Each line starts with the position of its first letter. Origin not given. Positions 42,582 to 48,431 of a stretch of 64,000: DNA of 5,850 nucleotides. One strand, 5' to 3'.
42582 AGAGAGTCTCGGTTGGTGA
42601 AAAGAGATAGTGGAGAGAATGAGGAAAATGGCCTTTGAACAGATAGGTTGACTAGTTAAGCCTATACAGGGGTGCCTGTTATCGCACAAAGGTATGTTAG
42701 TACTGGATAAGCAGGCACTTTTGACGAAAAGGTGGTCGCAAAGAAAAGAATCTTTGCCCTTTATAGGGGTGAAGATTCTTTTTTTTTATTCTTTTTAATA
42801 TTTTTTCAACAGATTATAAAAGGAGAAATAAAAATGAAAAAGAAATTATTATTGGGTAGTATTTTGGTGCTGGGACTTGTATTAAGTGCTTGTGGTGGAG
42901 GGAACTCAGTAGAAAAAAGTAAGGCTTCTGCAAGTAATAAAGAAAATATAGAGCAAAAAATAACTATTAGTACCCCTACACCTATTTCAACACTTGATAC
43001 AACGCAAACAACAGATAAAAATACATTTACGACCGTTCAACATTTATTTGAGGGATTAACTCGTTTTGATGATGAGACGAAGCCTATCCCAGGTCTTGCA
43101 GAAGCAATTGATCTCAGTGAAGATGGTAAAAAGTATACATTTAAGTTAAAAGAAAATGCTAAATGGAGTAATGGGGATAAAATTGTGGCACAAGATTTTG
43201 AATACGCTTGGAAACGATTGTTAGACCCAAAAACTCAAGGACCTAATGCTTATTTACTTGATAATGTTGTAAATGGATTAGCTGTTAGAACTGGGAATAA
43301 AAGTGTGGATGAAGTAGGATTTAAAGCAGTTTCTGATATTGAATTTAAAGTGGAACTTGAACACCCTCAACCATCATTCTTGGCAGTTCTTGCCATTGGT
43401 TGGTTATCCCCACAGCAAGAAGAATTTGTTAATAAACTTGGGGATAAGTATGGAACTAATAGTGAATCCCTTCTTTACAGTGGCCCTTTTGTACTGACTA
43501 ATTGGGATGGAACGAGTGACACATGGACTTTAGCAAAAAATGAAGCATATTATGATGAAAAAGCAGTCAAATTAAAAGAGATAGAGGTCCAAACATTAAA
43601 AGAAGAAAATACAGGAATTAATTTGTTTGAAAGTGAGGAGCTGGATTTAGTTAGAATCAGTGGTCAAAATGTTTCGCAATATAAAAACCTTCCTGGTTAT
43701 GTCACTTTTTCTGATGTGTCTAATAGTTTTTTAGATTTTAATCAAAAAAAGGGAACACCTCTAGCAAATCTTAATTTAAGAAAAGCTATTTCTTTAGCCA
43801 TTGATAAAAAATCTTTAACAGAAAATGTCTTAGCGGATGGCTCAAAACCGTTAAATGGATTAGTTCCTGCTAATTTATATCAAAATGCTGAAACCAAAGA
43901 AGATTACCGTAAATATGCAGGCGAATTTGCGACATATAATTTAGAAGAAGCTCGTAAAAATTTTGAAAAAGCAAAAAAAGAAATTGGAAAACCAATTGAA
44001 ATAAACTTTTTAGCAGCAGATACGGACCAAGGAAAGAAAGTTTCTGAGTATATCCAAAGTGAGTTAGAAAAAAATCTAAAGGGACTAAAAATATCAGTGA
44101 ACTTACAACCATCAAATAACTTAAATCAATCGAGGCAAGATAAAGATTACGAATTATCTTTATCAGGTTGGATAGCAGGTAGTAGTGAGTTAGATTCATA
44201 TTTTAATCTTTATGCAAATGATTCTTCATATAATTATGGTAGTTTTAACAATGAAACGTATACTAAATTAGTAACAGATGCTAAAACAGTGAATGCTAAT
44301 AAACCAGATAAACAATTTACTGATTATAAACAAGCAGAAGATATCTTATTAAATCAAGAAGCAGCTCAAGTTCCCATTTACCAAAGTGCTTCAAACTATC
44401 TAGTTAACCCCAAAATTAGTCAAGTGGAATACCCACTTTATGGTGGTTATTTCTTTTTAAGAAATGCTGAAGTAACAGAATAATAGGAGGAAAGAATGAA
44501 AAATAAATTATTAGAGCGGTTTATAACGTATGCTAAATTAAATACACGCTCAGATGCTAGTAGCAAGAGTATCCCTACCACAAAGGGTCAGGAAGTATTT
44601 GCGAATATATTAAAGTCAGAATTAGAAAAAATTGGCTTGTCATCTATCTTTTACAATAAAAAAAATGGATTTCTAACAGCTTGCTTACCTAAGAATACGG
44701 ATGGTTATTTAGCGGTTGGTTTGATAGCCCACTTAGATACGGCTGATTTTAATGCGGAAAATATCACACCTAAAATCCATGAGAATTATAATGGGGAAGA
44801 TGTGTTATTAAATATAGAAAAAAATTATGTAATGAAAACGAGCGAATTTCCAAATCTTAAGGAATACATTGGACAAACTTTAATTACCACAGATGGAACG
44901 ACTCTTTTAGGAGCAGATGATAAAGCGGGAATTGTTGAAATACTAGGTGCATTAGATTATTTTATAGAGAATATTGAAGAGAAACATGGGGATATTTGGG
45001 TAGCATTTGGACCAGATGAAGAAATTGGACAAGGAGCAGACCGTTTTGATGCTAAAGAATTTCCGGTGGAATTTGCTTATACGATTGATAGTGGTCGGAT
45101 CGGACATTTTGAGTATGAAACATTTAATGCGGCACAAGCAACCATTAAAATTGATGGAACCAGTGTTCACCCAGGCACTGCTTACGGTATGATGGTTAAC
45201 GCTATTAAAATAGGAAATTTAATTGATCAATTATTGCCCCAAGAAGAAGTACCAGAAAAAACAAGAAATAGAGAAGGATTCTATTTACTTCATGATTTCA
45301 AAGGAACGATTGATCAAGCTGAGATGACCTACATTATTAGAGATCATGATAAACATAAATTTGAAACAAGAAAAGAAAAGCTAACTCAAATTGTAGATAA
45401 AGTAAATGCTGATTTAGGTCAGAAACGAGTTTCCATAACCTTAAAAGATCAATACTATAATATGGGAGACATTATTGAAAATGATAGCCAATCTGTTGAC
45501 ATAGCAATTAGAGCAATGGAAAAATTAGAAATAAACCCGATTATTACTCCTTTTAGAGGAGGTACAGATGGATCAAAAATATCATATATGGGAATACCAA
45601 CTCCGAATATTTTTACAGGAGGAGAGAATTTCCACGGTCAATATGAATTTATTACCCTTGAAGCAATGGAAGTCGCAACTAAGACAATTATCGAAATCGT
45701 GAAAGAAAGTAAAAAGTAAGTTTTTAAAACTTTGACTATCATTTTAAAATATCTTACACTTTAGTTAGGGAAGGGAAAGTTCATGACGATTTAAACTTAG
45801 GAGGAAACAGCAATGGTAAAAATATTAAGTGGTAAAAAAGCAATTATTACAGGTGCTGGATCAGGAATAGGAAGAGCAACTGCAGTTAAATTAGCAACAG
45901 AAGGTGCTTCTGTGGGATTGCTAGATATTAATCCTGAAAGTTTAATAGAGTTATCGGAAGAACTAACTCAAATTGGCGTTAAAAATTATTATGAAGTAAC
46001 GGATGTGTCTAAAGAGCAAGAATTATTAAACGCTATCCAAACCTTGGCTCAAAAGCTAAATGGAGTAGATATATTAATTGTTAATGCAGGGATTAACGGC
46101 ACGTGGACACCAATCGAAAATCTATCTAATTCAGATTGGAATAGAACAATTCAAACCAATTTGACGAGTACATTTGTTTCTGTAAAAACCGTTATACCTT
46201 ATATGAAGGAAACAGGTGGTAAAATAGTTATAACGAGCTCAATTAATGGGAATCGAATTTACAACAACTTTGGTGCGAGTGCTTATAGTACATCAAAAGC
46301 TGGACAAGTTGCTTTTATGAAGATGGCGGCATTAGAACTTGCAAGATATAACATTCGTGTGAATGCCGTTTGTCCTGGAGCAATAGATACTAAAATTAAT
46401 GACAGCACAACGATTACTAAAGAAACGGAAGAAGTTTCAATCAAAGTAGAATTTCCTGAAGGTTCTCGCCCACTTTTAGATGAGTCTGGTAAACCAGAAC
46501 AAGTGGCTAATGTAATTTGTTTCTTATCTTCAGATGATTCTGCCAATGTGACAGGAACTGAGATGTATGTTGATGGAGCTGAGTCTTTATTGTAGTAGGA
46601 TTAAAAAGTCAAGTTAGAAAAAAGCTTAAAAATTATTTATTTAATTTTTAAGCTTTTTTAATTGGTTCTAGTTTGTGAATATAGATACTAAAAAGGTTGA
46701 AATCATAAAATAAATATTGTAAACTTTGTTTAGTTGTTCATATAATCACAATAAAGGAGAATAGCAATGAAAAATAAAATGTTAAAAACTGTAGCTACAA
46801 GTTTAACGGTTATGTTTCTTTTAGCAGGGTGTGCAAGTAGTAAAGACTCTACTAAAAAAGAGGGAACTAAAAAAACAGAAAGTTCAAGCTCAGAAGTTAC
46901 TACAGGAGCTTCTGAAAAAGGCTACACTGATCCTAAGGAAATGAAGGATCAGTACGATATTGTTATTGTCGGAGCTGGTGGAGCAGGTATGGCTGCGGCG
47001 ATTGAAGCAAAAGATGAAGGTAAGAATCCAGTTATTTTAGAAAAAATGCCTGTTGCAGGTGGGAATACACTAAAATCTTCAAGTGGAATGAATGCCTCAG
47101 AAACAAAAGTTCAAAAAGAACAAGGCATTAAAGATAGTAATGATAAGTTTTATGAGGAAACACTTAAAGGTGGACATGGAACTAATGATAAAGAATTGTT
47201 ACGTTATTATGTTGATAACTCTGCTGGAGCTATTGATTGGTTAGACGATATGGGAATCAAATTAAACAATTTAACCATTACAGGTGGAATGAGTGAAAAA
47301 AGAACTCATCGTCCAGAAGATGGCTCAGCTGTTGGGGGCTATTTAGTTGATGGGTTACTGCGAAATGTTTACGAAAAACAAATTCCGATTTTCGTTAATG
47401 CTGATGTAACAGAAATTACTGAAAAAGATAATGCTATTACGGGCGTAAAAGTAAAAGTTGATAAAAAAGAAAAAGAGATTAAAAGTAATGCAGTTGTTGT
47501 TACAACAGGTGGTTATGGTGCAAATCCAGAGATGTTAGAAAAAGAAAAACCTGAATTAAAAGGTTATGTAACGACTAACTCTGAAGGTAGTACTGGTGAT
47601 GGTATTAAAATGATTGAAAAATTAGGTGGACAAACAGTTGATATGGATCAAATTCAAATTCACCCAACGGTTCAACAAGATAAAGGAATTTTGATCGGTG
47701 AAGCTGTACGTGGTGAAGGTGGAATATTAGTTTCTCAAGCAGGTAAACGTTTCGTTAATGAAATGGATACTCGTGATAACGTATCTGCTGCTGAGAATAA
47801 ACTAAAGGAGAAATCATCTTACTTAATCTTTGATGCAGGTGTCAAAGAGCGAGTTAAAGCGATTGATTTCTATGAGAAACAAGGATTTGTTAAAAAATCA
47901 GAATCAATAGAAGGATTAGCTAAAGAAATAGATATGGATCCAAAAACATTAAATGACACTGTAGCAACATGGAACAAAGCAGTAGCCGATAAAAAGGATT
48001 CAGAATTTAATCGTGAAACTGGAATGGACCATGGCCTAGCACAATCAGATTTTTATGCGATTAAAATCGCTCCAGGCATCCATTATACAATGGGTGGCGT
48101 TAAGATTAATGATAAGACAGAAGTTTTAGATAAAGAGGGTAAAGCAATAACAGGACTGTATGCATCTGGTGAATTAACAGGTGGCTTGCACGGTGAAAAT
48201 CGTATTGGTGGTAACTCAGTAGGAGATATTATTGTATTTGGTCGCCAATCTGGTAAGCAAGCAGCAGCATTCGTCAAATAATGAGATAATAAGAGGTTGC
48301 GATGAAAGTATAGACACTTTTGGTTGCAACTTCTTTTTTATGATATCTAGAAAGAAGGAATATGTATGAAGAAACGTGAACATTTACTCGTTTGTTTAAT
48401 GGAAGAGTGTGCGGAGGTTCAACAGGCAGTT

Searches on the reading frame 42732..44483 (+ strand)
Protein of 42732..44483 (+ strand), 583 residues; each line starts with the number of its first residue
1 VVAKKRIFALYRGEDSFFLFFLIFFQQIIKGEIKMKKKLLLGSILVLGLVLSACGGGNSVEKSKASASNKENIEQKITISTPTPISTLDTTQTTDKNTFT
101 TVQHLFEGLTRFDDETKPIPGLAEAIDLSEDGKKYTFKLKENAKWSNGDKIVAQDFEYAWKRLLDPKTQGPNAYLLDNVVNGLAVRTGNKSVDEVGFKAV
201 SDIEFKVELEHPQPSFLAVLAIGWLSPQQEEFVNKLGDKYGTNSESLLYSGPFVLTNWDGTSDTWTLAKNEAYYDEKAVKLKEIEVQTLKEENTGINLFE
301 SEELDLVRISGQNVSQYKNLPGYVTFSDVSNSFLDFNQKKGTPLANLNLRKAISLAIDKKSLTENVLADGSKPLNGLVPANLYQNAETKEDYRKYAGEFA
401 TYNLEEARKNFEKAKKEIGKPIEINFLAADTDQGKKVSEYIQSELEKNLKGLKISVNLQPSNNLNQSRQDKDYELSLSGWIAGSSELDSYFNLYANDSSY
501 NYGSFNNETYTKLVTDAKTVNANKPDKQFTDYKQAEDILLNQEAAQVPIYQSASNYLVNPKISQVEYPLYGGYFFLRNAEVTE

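Call 58: search_protein_families(library=pfam, max_evalue=0.000001, proteins=[window:42732-44483:+])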
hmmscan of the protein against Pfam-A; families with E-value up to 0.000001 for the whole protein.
window:42732-44483:+ (583 aa): 1 family
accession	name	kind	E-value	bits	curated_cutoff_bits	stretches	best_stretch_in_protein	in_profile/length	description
PF00496.27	SBP_bac_5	-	1.2e-75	255.4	32.4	1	117-499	1-365/368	Bacterial extracellular solute-binding proteins, family 5 Middle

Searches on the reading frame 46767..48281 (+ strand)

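Call 58: search_protein_families(library=pfam, max_evalue=0.000001, proteins=[window:46767-48281:+])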
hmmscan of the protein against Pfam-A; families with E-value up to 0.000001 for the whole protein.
window:46767-48281:+ (504 aa): 6 families
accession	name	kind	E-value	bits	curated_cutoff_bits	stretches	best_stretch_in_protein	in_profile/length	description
PF00890.30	FAD_binding_2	-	2.8e-85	287.5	20.4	1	64-485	1-414/414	FAD binding domain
PF03486.20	HI0933_like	-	2e-14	54.1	50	1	64-250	2-165/244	HI0933-like protein Rossmann domain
PF12831.13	FAD_oxidored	-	2.4e-12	47.3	27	1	64-245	1-142/416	FAD dependent oxidoreductase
PF01266.30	DAO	-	2e-11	44.5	27.9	1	64-312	1-269/353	FAD dependent oxidoreductase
PF07992.20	Pyr_redox_2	-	4.8e-10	39.8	26.1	0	63-103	1-43/291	Pyridine nucleotide-disulphide oxidoreductase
PF13738.12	Pyr_redox_3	-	7.3e-10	39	30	0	66-96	1-32/305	Pyridine nucleotide-disulphide oxidoreductase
